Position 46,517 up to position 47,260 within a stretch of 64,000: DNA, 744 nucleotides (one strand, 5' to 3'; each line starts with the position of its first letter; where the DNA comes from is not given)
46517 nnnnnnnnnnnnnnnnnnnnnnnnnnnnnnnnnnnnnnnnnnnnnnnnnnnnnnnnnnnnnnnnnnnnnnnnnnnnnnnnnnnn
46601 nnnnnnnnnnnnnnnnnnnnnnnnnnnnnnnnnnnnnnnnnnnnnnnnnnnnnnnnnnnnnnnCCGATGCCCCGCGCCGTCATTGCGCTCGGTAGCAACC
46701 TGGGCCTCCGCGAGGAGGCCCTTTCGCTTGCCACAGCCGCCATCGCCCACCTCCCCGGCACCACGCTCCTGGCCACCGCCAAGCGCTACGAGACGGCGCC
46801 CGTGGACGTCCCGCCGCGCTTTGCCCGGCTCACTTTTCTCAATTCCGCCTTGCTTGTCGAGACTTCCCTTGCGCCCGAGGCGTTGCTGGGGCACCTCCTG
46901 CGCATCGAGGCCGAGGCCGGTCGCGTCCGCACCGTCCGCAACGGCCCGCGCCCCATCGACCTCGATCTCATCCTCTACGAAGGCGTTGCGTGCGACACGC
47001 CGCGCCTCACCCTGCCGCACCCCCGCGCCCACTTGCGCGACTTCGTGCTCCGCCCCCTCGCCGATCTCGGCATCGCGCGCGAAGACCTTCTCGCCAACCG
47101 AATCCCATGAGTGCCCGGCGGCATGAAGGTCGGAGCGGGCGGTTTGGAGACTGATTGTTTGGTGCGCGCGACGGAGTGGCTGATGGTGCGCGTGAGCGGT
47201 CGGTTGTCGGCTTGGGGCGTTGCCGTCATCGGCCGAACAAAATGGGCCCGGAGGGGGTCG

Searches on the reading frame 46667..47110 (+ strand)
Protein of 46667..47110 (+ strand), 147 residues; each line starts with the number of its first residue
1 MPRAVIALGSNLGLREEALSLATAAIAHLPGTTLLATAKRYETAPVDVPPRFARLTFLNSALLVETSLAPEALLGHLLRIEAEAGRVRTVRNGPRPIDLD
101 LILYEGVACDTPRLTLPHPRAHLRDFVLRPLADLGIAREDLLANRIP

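Call 100: find_encoding_contigs(protein=window:46667-47110:+, flank=8000, max_places=10)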
Protein window:46667-47110:+ (147 aa): 21 contigs read that carry it; 10 places shown.
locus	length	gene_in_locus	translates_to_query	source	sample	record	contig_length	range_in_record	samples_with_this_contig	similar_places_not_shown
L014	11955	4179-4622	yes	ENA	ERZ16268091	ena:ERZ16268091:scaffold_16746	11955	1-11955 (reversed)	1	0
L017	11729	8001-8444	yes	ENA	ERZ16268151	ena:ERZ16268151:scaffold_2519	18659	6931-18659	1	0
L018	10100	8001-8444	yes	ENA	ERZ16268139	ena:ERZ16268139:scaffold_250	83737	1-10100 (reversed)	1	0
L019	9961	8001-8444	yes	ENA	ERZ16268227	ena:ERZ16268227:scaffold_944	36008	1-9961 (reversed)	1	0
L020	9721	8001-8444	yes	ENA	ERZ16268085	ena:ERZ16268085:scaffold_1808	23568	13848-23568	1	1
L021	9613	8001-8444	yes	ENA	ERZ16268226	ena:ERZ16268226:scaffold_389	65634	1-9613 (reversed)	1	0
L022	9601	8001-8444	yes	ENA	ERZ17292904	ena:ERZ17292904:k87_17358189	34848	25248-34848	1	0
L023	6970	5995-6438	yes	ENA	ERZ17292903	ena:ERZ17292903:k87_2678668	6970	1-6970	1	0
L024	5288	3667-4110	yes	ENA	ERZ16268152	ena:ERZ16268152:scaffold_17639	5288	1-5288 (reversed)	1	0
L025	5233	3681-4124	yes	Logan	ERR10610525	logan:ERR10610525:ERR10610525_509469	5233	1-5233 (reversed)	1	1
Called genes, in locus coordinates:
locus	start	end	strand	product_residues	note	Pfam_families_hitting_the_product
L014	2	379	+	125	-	?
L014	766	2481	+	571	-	PF00749:tRNA-synt_1c, PF03950:tRNA-synt_1c_C, PF20974:tRNA-synt_1c_C2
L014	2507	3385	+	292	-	PF00701:DHDPS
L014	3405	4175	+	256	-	PF01113:DapB_N, PF05173:DapB_C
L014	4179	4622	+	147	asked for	PF01288:HPPK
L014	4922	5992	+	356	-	-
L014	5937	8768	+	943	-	PF01964:ThiC_Rad_SAM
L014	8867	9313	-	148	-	PF00583:Acetyltransf_1, PF13673:Acetyltransf_10, PF13508:Acetyltransf_7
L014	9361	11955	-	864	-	?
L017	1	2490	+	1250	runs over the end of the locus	PF02837:Glyco_hydro_2_N, PF22666:Glyco_hydro_2_N2, PF00703:Glyco_hydro_2 (weak), PF02836:Glyco_hydro_2_C, PF02929:Bgal_small_N, PF00754:F5_F8_type_C, PF22633:F5_F8_type_C_2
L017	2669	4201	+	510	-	PF03853:YjeF_N, PF01256:Carb_kinase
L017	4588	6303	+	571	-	PF00749:tRNA-synt_1c, PF03950:tRNA-synt_1c_C, PF20974:tRNA-synt_1c_C2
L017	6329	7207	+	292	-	PF00701:DHDPS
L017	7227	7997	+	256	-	PF01113:DapB_N, PF05173:DapB_C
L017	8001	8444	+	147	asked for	PF01288:HPPK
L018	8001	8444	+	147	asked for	PF01288:HPPK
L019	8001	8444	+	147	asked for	PF01288:HPPK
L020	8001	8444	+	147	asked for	PF01288:HPPK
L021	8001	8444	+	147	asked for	PF01288:HPPK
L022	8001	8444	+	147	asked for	PF01288:HPPK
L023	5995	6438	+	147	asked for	PF01288:HPPK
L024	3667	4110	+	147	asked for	PF01288:HPPK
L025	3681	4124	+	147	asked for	PF01288:HPPK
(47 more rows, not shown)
